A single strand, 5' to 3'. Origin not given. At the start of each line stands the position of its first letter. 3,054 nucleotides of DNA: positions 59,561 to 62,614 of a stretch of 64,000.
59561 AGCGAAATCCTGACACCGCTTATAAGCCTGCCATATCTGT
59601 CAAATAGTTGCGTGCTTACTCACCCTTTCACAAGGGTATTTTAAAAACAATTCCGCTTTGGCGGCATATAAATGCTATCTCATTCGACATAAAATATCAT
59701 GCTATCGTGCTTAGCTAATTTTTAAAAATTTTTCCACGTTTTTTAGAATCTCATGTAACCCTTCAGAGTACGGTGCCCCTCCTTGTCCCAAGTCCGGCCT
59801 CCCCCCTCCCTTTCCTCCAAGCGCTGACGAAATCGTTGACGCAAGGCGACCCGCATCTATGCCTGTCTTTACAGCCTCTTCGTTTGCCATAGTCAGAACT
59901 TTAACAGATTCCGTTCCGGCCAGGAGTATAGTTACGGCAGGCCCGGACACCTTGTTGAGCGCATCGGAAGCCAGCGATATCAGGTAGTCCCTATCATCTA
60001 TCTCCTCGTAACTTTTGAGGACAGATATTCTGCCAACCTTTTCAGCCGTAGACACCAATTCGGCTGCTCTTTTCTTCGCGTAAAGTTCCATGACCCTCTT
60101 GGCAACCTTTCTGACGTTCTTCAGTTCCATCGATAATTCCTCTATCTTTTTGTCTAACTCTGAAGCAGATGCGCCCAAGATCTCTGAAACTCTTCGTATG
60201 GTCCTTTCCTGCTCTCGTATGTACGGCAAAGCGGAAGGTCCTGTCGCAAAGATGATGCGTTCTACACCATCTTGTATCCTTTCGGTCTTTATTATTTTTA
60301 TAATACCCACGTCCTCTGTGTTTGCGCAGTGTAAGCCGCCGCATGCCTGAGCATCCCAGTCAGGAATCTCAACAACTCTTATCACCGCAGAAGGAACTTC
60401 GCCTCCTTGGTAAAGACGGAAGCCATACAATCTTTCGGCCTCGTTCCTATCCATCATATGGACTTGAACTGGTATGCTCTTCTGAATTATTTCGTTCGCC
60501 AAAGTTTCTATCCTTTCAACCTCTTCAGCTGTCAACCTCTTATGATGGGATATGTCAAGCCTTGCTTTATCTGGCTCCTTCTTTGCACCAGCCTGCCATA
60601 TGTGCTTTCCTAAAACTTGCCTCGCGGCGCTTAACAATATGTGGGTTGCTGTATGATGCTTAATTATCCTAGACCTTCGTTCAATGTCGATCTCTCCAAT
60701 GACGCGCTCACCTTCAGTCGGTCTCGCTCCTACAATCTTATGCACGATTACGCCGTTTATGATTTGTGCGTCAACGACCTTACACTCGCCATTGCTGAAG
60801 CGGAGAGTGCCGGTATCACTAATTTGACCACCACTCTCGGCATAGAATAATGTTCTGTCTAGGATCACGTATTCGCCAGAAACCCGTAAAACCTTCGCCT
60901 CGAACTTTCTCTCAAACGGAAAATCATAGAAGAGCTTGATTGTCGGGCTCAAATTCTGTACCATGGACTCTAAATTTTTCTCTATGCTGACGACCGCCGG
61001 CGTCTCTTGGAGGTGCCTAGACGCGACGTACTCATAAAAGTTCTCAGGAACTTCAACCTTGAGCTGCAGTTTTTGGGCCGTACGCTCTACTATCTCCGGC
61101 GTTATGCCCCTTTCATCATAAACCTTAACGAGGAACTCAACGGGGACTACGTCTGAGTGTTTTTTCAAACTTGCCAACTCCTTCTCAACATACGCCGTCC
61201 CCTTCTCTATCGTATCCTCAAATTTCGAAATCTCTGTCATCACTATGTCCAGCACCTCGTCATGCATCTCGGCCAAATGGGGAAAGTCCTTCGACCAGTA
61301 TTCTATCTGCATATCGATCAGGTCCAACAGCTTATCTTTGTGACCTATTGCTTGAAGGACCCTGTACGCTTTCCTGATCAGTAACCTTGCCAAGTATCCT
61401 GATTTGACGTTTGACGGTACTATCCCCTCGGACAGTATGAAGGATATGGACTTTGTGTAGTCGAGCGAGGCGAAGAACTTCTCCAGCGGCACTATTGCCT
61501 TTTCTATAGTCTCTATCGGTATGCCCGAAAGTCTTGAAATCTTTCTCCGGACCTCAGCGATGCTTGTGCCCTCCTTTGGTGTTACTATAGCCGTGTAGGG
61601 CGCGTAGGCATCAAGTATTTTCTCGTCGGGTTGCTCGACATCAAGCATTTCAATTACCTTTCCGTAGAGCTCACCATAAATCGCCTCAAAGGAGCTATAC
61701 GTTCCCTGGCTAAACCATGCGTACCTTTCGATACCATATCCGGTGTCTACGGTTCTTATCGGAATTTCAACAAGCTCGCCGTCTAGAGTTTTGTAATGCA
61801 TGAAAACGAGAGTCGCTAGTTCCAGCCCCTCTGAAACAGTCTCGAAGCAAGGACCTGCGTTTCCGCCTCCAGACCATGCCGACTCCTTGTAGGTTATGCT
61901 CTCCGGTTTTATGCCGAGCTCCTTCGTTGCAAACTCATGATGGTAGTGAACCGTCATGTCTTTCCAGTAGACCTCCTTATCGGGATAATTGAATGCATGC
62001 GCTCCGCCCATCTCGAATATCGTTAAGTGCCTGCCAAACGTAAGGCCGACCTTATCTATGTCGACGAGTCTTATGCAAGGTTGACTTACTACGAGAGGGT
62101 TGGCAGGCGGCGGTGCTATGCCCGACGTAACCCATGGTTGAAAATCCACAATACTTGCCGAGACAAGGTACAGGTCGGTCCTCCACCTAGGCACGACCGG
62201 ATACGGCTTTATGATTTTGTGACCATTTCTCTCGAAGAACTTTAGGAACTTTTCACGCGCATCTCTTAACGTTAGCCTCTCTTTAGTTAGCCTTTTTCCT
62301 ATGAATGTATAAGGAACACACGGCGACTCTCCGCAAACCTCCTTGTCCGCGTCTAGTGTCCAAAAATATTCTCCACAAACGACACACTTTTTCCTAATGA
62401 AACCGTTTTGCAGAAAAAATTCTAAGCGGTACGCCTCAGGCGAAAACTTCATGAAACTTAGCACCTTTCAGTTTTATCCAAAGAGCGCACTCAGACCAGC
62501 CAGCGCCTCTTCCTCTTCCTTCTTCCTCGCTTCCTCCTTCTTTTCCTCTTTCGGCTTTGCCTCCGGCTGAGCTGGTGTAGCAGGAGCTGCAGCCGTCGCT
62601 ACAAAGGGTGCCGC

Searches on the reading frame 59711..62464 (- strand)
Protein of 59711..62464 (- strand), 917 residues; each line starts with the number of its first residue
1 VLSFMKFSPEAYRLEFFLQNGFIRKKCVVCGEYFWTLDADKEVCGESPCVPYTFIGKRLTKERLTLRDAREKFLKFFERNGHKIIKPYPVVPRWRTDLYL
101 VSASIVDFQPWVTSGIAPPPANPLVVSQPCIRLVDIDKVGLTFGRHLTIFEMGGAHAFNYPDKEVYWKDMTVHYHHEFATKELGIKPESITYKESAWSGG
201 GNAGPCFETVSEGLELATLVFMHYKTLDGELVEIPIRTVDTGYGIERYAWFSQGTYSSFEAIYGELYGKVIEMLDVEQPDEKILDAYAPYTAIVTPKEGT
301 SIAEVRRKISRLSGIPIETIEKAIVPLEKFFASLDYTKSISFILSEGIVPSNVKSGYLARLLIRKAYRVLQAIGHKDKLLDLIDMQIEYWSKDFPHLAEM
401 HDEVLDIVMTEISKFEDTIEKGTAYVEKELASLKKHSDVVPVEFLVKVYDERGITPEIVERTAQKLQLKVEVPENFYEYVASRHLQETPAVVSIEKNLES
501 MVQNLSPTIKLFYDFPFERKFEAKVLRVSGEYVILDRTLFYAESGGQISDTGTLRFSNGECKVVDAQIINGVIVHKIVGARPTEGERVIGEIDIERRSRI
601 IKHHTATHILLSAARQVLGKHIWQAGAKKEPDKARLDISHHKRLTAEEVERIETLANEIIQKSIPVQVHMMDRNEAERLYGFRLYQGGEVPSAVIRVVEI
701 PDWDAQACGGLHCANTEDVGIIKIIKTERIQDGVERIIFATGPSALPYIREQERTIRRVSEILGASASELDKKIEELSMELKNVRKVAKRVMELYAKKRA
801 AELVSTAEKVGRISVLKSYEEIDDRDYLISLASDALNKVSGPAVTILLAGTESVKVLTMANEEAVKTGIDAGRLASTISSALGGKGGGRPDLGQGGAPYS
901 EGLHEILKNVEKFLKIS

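Call 79: search_protein_families(library=pfam, proteins=[window:59711-62464:-], max_evalue=0.00001)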
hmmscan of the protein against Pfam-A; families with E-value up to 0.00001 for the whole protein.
window:59711-62464:- (917 aa): 3 families
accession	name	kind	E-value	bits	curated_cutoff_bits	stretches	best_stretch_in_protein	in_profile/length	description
PF01411.24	tRNA-synt_2c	-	2.3e-114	383.4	30.3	1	70-595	3-551/552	tRNA synthetases class II (A)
PF07973.19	tRNA_SAD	-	1.6e-13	50.8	24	1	695-737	1-43/44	Threonyl and Alanyl tRNA synthetase second additional domain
PF02272.25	DHHA1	-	1.9e-09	38.3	25.9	1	824-915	14-101/102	DHHA1 domain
